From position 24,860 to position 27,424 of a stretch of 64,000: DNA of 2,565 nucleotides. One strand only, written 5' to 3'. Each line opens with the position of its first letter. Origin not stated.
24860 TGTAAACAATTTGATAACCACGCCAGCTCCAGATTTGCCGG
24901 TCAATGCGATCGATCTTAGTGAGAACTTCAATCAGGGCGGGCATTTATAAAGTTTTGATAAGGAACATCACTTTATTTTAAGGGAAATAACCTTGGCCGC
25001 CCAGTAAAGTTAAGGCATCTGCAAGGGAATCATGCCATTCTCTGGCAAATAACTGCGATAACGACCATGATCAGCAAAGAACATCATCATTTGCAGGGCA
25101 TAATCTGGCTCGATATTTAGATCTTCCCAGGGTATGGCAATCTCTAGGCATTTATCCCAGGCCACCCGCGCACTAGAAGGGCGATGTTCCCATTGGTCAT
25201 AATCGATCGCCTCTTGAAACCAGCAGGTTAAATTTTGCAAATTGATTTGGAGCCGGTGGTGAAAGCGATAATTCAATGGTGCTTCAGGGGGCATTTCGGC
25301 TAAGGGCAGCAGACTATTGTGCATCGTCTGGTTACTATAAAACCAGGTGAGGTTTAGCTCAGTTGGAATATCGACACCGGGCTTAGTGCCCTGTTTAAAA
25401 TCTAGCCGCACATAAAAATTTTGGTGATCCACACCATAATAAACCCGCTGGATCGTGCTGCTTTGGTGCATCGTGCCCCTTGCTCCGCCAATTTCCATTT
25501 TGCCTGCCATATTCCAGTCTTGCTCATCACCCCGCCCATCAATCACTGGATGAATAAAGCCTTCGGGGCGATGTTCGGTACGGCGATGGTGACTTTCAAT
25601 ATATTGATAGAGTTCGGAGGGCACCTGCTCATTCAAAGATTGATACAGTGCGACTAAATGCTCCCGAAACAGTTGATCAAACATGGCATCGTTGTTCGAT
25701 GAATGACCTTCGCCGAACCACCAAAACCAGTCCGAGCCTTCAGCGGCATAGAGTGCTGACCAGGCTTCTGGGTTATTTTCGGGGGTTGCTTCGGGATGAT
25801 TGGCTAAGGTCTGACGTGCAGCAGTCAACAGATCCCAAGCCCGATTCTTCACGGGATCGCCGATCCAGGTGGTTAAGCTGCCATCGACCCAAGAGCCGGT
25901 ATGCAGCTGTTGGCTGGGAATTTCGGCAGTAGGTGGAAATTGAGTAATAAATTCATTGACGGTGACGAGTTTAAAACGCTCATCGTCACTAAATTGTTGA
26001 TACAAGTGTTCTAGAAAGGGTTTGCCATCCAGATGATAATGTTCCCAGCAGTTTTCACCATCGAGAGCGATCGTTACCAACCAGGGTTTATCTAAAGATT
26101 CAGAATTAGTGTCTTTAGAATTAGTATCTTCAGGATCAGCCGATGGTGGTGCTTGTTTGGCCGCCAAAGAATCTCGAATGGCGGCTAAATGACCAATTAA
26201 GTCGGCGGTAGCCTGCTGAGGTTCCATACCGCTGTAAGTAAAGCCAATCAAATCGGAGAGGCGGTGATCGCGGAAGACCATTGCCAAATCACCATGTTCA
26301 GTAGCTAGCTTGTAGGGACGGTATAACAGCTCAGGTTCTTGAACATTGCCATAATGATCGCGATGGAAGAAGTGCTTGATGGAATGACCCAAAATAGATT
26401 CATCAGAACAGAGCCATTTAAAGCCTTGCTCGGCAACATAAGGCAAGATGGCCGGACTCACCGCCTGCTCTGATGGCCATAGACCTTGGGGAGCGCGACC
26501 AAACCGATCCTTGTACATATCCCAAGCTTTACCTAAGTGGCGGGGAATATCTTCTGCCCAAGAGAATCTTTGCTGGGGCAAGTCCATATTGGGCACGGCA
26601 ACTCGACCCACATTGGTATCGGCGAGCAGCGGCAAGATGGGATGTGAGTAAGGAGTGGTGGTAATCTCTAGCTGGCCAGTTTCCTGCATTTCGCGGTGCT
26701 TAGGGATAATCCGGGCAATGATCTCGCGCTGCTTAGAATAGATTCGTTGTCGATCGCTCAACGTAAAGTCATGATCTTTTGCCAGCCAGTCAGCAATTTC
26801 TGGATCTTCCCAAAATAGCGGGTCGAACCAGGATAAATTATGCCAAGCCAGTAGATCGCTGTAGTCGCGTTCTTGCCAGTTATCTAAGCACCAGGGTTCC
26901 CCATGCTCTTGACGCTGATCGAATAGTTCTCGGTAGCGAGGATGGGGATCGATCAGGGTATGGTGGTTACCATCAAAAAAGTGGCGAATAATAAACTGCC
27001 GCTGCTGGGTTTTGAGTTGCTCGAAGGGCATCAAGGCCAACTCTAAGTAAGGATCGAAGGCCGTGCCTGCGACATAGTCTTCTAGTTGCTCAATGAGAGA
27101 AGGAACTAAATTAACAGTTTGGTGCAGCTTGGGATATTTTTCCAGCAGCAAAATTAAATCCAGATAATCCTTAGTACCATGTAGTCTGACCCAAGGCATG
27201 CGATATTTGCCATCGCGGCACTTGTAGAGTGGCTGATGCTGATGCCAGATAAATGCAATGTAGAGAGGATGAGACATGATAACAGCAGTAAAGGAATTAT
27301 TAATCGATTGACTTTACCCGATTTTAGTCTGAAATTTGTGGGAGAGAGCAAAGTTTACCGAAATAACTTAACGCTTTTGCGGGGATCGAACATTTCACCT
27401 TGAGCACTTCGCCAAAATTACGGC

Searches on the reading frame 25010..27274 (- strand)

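Call 54: search_protein_families(library=pfam, proteins=[window:25010-27274:-], max_evalue=0.00001)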
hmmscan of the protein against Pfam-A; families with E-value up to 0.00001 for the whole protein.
window:25010-27274:- (754 aa): 1 family
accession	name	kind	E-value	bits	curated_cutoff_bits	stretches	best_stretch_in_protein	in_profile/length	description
PF03065.20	Glyco_hydro_57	-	3.9e-78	263.1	21.2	1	7-452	1-288/291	Glycosyl hydrolase family 57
